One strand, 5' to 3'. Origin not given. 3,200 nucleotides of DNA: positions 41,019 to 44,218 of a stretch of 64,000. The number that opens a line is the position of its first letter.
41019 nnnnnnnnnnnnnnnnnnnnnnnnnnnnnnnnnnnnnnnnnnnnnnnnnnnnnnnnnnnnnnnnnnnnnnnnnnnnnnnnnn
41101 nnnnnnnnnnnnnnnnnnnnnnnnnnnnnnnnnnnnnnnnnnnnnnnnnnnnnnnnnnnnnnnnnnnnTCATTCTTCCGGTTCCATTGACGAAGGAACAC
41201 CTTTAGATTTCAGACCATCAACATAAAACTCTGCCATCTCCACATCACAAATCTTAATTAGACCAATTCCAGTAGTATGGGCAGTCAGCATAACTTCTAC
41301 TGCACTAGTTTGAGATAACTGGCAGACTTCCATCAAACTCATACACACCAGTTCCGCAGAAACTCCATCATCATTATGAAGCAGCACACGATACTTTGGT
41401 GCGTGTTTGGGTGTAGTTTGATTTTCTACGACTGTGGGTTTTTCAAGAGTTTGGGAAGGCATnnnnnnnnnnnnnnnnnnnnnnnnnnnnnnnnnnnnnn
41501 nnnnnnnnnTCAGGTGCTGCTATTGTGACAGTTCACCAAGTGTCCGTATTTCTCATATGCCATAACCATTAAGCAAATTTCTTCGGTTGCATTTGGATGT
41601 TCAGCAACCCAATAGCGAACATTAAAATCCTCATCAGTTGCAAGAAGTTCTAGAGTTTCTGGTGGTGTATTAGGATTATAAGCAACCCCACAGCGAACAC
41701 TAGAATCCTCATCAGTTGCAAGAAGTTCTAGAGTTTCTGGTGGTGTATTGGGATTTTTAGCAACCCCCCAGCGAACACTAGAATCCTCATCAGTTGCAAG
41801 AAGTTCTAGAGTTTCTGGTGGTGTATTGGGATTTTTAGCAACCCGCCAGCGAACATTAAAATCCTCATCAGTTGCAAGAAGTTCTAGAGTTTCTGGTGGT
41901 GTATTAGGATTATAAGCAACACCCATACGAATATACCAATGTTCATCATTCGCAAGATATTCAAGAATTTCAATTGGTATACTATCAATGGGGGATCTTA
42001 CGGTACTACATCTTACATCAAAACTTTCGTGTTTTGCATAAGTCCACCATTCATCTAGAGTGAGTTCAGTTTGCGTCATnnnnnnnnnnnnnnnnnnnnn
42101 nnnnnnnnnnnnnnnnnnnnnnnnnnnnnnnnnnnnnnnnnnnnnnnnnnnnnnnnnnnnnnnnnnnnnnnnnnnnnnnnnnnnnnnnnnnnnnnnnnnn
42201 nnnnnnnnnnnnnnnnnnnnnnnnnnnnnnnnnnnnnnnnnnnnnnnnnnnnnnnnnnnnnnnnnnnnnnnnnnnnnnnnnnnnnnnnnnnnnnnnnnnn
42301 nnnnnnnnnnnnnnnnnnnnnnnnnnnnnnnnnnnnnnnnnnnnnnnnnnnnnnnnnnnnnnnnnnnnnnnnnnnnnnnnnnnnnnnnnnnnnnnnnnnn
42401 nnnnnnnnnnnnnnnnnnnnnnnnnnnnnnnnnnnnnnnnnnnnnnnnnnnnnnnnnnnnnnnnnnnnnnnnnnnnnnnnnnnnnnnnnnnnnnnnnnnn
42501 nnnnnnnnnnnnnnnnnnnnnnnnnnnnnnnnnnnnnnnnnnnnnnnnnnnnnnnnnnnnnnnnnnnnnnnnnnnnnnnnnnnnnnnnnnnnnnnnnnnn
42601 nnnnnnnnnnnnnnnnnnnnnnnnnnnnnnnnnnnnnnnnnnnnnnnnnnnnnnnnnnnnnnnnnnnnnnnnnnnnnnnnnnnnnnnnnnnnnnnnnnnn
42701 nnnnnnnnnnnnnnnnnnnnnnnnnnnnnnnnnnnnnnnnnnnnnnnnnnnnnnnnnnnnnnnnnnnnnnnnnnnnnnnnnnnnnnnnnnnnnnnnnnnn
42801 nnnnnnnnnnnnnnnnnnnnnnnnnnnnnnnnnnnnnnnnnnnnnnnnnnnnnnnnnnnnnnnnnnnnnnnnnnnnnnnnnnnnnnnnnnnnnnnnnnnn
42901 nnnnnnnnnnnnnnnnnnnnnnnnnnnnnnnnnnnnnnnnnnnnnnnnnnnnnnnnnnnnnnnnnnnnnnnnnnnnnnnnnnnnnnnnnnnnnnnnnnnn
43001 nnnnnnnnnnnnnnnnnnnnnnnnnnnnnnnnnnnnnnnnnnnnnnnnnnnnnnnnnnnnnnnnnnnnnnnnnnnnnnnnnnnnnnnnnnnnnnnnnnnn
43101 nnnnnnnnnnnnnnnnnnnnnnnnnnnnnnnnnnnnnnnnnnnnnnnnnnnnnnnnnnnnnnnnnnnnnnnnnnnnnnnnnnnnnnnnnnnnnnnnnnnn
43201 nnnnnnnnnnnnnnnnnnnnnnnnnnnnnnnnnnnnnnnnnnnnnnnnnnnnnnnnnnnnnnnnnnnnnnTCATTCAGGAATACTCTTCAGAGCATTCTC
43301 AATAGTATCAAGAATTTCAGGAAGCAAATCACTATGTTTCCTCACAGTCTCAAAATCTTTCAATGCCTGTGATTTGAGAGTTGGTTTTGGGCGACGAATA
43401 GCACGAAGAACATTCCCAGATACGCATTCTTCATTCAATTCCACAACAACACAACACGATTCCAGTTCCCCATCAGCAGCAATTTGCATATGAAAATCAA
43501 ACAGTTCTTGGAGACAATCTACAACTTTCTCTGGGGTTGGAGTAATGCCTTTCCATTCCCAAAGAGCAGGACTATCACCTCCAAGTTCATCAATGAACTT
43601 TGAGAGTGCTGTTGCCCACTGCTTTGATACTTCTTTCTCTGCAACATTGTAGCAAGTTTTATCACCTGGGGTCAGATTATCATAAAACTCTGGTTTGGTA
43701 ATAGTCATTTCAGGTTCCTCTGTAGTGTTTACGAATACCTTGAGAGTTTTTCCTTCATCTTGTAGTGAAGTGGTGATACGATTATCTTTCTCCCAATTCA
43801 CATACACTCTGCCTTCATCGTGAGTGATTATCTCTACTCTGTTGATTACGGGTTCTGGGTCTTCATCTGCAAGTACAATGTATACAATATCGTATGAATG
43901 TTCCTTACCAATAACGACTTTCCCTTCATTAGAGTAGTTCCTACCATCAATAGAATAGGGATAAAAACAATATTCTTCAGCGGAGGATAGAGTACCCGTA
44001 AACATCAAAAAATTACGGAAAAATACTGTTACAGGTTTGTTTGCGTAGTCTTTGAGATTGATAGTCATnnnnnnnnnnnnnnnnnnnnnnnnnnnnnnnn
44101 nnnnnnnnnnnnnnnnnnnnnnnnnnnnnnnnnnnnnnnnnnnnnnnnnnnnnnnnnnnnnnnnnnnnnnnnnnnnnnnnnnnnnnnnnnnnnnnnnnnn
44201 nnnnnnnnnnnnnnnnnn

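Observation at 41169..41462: Phage-encoded ClpS adaptor homologue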

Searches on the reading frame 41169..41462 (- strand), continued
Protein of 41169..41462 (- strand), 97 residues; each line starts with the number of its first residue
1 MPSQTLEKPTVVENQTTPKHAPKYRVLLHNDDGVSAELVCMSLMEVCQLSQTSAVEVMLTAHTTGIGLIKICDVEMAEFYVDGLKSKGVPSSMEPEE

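Call 81: find_encoding_contigs(protein=P0045, flank=6000, max_places=2)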
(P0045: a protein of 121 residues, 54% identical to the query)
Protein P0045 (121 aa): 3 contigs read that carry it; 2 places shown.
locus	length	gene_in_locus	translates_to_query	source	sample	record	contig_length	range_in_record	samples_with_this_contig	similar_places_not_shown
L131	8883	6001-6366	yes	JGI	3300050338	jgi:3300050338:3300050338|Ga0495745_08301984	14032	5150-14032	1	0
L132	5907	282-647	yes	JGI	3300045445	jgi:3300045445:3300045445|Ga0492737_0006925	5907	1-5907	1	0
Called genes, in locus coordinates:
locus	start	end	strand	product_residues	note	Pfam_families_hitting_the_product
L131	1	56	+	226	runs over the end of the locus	PF10979:DUF2786 (weak)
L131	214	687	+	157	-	-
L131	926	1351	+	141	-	-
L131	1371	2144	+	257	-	PF17338:GP88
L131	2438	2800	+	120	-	-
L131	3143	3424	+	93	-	PF19419:DUF5983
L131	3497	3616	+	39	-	-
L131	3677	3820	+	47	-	-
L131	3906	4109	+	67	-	-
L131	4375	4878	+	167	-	-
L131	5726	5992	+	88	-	-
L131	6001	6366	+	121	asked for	PF02617:ClpS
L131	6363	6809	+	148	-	-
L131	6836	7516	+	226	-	-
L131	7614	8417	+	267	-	-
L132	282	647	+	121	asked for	PF02617:ClpS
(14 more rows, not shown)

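Call 82: find_encoding_contigs(protein=P0033, flank=6000, max_places=2)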
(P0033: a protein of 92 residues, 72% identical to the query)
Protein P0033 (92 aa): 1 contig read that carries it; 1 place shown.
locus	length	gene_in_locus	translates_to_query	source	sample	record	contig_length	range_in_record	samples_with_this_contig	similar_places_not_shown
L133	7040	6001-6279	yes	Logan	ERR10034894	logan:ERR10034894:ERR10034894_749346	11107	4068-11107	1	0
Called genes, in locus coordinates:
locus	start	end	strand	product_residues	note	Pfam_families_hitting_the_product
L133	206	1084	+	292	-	PF14743:DNA_ligase_OB_2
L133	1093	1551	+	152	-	-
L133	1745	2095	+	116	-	-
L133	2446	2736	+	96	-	-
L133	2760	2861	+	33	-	-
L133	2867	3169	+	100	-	-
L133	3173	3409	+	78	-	-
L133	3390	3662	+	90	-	-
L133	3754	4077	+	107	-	-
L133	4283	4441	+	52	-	-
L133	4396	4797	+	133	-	-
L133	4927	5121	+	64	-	PF21841:DUF6900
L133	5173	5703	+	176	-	-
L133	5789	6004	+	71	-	-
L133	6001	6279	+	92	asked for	PF02617:ClpS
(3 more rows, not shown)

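Call 86: get_annotated_region(hit=H26, flank=150)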
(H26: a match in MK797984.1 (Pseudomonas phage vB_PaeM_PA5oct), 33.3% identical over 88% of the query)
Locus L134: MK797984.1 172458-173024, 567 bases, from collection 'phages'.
description: Pseudomonas phage vB_PaeM_PA5oct, complete genome.
organism: Pseudomonas phage vB_PaeM_PA5oct (NCBI taxid 2163605)
taxonomy: Viruses; Duplodnaviria; Heunggongvirae; Uroviricota; Caudoviricetes; Arenbergviridae; Wroclawvirus; Wroclawvirus PA5oct
host: -; source: -; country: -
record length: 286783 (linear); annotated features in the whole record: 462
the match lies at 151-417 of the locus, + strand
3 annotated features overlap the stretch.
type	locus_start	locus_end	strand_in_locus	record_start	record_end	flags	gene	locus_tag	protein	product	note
CDS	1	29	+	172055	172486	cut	-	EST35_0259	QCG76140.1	heat shock protein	-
CDS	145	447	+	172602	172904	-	-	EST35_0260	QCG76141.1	ATP-dependent Clp protease adapter protein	ATP-dependent Clp protease adapter protein ClpS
CDS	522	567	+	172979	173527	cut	-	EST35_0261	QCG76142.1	hypothetical protein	ESI-MS/MS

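Call 87: get_annotated_region(hit=H17, flank=150)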
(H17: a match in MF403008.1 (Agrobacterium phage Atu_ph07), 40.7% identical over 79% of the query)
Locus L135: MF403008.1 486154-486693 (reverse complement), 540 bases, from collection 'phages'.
description: Agrobacterium phage Atu_ph07, complete genome.
organism: Agrobacterium phage Atu_ph07 (NCBI taxid 2024264)
taxonomy: Viruses; Duplodnaviria; Heunggongvirae; Uroviricota; Caudoviricetes; Polybotosvirus; Polybotosvirus Atuph07
host: Agrobacterium tumefaciens C58; source: -; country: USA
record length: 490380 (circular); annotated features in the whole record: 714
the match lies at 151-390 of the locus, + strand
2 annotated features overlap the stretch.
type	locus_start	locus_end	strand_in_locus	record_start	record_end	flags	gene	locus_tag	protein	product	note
CDS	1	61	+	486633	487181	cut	-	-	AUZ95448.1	thymidine kinase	-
CDS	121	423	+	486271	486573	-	-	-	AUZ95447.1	ATP-dependent Clp protease adaptor protein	-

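Call 88: get_annotated_region(hit=H21, flank=150)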
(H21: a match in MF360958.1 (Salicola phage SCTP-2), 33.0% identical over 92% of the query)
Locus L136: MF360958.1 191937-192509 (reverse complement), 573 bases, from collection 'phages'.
description: Salicola phage SCTP-2, complete genome.
organism: Salicola phage SCTP-2 (NCBI taxid 2015814)
taxonomy: Viruses; Duplodnaviria; Heunggongvirae; Uroviricota; Caudoviricetes
host: Salicola sp. PV4; source: solar saltern; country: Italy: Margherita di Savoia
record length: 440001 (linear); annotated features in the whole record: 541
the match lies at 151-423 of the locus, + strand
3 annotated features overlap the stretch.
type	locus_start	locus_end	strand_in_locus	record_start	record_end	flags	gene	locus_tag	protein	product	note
CDS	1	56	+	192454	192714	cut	193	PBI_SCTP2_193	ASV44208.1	hypothetical protein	-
CDS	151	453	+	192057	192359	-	192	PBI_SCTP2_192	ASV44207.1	ATP-dependent Clp protease adaptor protein-like protein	ATP-dependent Clp protease adaptor protein ClpS homologue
CDS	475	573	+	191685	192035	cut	191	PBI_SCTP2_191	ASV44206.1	hypothetical protein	-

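Call 89: get_annotated_region(hit=H23, flank=150)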
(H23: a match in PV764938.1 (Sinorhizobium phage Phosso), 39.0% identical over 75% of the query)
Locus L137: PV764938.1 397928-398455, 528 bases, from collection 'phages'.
description: Sinorhizobium phage Phosso, complete genome.
organism: Sinorhizobium phage Phosso (NCBI taxid 3435197)
taxonomy: Viruses
host: Sinohrizobium meliloti NRRL L-50; source: soil; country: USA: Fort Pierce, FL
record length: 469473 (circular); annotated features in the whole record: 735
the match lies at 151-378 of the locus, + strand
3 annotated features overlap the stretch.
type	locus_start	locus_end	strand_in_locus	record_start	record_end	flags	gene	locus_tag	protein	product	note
CDS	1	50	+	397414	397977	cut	-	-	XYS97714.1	thymidine kinase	560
CDS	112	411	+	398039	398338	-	-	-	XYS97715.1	ATP-dependent Clp protease adaptor protein ClpS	561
CDS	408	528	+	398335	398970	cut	-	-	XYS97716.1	hypothetical protein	562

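Call 90: get_annotated_region(hit=H35, flank=150)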
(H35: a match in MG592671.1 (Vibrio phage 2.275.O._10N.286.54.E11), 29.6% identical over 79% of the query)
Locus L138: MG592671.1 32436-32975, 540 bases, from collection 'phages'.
description: Vibrio phage 2.275.O._10N.286.54.E11, partial genome.
organism: Vibrio phage 2.275.O._10N.286.54.E11 (NCBI taxid 1881285)
taxonomy: Viruses; Duplodnaviria; Heunggongvirae; Uroviricota; Caudoviricetes
host: Vibrio cyclitrophicus; source: iron chloride precipitation of 0.2um-filtered seawater, resuspended in oxalate solution; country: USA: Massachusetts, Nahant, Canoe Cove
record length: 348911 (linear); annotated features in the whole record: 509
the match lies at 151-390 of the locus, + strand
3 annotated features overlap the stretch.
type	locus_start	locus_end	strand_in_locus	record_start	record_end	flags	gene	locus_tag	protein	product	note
CDS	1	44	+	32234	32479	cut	-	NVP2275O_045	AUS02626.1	RpsU3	NVP2275O_045; tara_best_match:OM-RGC.v1.032382201; InterPro:IPR001911; kegg:none|pfam:PF01165|cog:COG0828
CDS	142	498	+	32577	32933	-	-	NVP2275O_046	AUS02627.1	ribosomal protein L7/L12/ClpS-like adaptor protein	NVP2275O_046; InterPro:IPR014719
CDS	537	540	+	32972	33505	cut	-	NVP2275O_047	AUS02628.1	KTSC domain protein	NVP2275O_047; cvp_best_match:RF_PEP_414087233; InterPro:IPR025309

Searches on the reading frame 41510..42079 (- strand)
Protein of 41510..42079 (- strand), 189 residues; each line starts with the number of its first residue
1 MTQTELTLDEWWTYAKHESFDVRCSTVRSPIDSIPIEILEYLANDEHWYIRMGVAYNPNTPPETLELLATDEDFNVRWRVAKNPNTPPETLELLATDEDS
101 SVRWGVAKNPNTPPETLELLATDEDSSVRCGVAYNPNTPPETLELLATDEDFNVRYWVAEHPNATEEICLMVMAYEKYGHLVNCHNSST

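Call 3: search_protein_families(library=pfam, proteins=[window:41510-42079:-], max_evalue=0.01)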
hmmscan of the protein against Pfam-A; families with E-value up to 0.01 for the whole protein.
window:41510-42079:- (189 aa): 4 families
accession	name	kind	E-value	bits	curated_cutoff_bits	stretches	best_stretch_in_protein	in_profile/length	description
PF01816.23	LRV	-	2e-37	125.4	21.6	4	128-151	3-26/26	Leucine rich repeat variant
PF25591.1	LRV_2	-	7.6e-13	48.7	27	3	78-129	4-54/61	Leucine Rich Repeat Variant domain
PF02985.28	HEAT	-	5.3e-10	39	23.5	0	38-56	5-22/31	HEAT repeat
PF13646.12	HEAT_2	-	1.1e-07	32.5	27.7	0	64-108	4-53/88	HEAT repeats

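Call 60: search_dna_similar(query=window:41510-42079:-, collection=phages, mode=protein, max_rows=20, max_evalue=0.00001)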
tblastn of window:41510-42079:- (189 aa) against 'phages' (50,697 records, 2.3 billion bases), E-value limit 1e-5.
Records with a match: 1; places in all: 4; records where one place covers at least 80% of the query: 0.
Best place of each record, by identity: <60% 1.
By first word of the organism name: Moorella 1.
By host as written in the record: Moorella thermoacetica DSM 103132 1.
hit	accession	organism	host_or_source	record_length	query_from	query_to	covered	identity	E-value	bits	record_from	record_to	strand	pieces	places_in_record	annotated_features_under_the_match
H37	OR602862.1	Moorella phage MTATph1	Moorella thermoacetica DSM 103132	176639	54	178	66%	37.7%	2e-14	76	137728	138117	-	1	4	hypothetical protein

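Call 61: find_related_loci(query=window:41510-42079:-, collection=viral_contigs, flank=10000)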
Query window:41510-42079:- (189 aa) in viral_contigs; peptide patterns used: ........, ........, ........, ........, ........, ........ (x = any residue, [..] = any of these).
2 stretches matched a pattern; 2 encode a relative of the query (tblastn E <= 1e-3); 2 distinct loci.
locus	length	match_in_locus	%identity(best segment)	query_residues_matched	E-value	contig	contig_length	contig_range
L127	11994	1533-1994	45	19-168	1e-32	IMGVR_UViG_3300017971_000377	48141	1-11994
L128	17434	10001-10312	49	18-175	4e-23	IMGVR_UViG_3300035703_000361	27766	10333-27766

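Call 62: search_solved_structures(query=window:41510-42079:-, max_evalue=0.01)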
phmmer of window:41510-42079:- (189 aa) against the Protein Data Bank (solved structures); distinct sequences matched with E-value up to 0.01: 1.
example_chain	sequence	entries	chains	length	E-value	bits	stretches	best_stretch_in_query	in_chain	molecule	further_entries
1lrv_A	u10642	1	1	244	5.5e-10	42.4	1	60-163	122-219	LEUCINE-RICH REPEAT VARIANT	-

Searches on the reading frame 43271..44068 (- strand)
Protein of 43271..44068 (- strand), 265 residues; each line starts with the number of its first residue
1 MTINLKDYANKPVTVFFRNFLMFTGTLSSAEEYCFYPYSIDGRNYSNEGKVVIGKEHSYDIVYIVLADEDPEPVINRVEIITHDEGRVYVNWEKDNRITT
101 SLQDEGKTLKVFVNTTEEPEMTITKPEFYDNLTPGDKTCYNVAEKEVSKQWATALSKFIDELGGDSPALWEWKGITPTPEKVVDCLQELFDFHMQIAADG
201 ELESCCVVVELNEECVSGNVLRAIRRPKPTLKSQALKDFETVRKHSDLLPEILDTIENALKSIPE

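Call 11: search_protein_families(library=phrogs, proteins=[window:43271-44068:-], max_evalue=0.001)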
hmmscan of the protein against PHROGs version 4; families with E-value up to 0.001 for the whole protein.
window:43271-44068:- (265 aa): 2 families
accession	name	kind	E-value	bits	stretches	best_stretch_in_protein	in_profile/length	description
phrog_10600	-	unknown function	2.5e-07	31.4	1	72-113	16-61/62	-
phrog_32006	-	unknown function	5e-07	30.6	1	178-264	27-113/116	-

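Call 12: search_protein_families(library=pfam, proteins=[window:43271-44068:-], max_evalue=0.001)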
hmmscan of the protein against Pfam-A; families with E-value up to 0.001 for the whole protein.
window:43271-44068:- (265 aa): 0 families
